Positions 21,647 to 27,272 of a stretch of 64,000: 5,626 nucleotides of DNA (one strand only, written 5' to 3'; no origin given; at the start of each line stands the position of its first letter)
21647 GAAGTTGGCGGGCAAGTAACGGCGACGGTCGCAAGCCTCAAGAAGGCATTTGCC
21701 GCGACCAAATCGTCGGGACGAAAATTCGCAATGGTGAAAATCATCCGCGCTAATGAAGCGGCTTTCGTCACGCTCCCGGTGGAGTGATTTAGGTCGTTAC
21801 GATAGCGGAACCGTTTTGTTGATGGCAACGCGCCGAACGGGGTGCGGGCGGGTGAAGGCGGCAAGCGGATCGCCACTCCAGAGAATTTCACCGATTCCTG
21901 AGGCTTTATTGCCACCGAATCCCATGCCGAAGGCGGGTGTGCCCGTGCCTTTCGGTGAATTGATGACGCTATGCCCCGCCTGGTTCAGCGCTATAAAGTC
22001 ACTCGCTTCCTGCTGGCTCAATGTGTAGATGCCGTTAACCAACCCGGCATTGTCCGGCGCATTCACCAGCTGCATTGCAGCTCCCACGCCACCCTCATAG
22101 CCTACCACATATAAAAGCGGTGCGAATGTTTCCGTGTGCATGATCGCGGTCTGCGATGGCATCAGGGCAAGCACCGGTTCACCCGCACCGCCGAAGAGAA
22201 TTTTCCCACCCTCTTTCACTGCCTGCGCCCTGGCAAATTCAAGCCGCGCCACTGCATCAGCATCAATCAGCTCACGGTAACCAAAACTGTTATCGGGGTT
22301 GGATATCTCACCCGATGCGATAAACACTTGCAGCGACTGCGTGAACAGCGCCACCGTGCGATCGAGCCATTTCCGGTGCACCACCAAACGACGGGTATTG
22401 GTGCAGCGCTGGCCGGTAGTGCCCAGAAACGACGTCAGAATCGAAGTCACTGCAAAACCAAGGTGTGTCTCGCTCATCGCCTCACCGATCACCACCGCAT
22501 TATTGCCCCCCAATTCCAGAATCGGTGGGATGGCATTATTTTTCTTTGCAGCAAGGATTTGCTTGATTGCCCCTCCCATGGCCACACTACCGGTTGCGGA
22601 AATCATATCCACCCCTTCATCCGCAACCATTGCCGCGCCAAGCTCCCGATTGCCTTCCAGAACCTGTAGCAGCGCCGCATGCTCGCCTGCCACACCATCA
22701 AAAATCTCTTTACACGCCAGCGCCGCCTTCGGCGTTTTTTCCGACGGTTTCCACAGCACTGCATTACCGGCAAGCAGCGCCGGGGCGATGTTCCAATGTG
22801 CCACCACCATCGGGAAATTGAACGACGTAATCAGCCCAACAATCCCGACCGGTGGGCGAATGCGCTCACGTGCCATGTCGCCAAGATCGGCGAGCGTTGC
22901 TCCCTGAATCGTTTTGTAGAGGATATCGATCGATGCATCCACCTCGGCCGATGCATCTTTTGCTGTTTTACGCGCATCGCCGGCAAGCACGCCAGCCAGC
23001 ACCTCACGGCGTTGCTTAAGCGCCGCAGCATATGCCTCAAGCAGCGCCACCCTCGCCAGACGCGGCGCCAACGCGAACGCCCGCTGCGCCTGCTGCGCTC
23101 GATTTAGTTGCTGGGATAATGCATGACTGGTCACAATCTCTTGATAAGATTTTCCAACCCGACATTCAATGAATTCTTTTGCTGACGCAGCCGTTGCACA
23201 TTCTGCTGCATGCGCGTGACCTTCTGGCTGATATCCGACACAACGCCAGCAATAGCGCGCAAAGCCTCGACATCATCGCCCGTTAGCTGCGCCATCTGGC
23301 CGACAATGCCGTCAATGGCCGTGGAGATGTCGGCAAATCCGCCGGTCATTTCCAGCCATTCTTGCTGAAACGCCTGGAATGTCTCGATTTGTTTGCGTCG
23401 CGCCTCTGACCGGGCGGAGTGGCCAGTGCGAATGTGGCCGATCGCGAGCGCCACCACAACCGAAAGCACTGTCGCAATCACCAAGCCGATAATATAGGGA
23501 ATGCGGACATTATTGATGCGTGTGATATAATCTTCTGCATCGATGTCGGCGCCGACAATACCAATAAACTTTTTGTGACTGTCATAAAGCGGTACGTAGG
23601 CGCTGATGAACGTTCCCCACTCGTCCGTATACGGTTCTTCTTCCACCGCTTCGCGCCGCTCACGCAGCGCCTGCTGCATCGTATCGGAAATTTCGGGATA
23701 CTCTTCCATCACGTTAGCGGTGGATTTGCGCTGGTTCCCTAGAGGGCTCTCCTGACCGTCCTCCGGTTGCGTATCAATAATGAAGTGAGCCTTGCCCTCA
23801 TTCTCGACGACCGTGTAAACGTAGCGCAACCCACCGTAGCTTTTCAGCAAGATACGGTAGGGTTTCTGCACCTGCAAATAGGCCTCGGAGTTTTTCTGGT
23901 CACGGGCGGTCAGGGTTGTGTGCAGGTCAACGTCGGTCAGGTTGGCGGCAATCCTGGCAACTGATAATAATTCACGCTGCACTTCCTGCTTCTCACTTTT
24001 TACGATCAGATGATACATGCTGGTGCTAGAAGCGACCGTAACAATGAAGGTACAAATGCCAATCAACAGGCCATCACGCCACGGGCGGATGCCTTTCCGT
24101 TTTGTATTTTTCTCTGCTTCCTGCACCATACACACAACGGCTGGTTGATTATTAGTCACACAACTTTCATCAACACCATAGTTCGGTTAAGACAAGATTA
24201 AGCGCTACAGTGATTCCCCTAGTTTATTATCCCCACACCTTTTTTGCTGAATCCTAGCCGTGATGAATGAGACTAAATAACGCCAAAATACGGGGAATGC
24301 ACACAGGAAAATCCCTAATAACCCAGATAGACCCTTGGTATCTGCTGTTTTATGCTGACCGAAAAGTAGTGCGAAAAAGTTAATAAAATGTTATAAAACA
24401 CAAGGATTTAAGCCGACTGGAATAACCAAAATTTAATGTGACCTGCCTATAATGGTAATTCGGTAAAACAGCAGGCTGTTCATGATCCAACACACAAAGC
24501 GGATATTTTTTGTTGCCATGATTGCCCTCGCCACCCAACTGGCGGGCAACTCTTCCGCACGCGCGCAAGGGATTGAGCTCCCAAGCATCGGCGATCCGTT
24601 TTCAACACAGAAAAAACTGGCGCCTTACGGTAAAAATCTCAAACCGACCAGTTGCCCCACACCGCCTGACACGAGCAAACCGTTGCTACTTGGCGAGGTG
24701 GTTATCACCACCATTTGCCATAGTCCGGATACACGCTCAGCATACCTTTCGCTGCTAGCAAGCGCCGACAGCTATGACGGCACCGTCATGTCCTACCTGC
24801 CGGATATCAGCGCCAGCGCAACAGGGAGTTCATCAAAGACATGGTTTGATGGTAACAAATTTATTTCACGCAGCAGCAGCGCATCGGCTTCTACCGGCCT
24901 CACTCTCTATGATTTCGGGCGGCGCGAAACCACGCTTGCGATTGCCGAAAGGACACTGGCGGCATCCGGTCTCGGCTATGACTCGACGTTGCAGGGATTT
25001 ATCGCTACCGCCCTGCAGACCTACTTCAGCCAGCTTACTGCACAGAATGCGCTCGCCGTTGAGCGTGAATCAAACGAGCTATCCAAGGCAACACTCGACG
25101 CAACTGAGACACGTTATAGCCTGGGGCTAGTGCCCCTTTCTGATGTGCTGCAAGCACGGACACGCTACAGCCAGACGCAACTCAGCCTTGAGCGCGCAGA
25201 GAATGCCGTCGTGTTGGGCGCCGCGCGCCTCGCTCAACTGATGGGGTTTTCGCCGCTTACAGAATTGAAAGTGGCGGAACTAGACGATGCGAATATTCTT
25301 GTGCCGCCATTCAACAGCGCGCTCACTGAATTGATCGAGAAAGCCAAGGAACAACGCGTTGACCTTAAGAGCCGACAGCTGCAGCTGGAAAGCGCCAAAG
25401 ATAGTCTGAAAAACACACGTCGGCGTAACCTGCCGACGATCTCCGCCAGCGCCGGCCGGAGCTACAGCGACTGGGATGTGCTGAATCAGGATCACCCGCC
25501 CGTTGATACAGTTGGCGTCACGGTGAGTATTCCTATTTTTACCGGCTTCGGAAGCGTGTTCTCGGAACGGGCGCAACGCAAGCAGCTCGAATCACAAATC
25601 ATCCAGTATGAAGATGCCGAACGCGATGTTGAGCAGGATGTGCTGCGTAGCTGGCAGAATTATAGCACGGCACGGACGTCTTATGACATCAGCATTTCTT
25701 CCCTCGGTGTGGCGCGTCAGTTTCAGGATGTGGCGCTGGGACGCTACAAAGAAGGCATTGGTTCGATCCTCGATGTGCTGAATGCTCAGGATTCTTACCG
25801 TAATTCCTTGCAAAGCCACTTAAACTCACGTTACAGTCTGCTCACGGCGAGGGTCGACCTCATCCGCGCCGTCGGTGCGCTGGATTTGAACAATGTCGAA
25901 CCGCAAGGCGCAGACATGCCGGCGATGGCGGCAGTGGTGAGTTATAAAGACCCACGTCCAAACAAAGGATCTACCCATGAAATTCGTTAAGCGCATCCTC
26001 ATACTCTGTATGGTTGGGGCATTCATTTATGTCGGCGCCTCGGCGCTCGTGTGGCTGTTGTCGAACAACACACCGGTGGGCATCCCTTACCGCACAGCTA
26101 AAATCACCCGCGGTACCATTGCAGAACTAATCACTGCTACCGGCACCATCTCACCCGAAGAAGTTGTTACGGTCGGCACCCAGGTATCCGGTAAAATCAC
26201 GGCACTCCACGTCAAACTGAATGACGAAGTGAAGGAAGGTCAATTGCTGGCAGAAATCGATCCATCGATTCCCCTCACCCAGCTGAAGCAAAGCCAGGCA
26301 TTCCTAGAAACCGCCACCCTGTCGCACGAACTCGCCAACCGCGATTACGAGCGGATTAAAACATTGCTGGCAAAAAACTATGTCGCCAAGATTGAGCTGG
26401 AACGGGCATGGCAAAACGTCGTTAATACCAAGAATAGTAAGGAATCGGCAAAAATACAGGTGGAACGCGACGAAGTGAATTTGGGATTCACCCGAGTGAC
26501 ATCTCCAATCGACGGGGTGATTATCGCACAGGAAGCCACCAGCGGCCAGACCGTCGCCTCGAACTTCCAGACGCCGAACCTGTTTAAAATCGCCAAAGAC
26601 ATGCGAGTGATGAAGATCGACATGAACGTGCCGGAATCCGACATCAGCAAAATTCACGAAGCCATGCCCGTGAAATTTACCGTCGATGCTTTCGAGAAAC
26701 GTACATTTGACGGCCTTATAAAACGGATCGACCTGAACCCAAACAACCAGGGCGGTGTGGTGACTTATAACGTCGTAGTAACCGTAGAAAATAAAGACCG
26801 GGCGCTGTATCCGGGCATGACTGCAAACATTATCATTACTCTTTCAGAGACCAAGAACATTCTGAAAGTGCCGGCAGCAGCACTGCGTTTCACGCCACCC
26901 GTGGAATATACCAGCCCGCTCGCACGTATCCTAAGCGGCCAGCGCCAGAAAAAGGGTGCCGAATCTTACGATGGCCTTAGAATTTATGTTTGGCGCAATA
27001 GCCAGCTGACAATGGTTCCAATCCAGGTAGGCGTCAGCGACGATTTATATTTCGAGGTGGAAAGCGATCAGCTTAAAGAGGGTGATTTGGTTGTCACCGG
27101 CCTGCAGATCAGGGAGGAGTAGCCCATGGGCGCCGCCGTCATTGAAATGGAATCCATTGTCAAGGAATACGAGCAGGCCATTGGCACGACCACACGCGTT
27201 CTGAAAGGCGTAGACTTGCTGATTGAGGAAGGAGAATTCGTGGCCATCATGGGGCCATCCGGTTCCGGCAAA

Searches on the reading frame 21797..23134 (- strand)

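Call 31: search_protein_families(library=pfam, proteins=[window:21797-23134:-], max_evalue=0.001)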
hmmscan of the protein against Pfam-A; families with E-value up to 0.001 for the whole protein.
window:21797-23134:- (445 aa): 1 family
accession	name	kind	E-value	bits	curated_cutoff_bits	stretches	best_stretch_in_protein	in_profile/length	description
PF00171.27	Aldedh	-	4.6e-75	253.4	23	1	6-417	31-446/461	Aldehyde dehydrogenase family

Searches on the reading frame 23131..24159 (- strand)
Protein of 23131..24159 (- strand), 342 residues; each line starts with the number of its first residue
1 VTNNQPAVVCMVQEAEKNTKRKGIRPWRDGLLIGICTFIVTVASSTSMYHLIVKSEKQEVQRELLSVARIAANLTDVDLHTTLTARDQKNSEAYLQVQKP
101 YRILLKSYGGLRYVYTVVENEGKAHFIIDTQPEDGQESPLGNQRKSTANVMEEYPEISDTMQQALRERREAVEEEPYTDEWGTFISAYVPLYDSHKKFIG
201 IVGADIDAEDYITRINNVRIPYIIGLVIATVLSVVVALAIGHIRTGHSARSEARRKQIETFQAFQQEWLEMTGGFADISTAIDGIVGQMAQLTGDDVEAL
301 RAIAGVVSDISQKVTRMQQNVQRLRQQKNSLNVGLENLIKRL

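Call 31: search_protein_families(library=pfam, proteins=[window:23131-24159:-], max_evalue=0.001)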
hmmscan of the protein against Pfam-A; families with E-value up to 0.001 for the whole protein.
window:23131-24159:- (342 aa): 2 families
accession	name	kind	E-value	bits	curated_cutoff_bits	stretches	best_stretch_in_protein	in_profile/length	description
PF22673.2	MCP-like_PDC_1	-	7.5e-05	23.6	27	1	153-209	53-109/113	Methyl-accepting chemotaxis protein-like, first PDC sensor domain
PF02743.24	dCache_1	-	0.00035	20.6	45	1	52-212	14-155/240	Cache domain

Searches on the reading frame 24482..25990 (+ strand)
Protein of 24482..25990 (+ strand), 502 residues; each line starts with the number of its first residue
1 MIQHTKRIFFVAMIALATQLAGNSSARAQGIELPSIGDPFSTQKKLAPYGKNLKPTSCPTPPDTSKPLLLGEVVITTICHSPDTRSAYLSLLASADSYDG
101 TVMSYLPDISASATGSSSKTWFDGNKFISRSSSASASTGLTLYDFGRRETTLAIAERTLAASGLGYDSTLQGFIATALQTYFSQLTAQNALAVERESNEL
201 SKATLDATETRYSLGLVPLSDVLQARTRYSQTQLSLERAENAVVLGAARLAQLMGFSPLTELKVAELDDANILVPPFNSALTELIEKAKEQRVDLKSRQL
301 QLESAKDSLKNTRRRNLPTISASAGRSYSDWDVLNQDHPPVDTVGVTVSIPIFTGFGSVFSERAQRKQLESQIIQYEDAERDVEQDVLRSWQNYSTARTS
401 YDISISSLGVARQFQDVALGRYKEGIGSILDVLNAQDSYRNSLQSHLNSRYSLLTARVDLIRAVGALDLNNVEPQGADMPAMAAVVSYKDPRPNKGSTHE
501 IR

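Call 31: search_protein_families(library=pfam, proteins=[window:24482-25990:+], max_evalue=0.001)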
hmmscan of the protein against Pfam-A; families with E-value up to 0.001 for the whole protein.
window:24482-25990:+ (502 aa): 1 family
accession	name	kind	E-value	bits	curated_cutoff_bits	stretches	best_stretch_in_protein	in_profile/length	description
PF02321.23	OEP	-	1.1e-53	182.3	22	2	281-465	1-187/187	Outer membrane efflux protein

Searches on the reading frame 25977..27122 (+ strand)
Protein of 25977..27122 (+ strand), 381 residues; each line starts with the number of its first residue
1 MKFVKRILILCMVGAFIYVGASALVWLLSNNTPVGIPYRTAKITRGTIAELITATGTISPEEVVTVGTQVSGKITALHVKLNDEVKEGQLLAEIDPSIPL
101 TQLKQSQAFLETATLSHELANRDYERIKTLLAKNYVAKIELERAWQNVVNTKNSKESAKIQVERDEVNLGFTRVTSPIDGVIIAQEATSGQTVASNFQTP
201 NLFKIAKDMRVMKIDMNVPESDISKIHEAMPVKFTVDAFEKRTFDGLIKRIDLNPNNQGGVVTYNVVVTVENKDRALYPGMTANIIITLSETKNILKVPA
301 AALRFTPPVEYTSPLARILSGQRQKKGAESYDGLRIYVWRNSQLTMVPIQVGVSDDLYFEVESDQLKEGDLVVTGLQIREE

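Call 31: search_protein_families(library=pfam, proteins=[window:25977-27122:+], max_evalue=0.001)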
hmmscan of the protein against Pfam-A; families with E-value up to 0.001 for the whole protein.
window:25977-27122:+ (381 aa): 3 families
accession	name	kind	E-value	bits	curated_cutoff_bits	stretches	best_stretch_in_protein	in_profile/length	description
PF16576.10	HlyD_D23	-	6.6e-21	75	30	1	49-283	3-214/214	Barrel-sandwich domain of CusB or HlyD membrane-fusion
PF13437.12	HlyD_3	-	3.9e-14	53.7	22.2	1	174-280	2-106/106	HlyD family secretion protein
PF13533.13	Biotin_lipoyl_2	-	3.2e-09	36.8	29.8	1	64-95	1-32/32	Biotin-lipoyl like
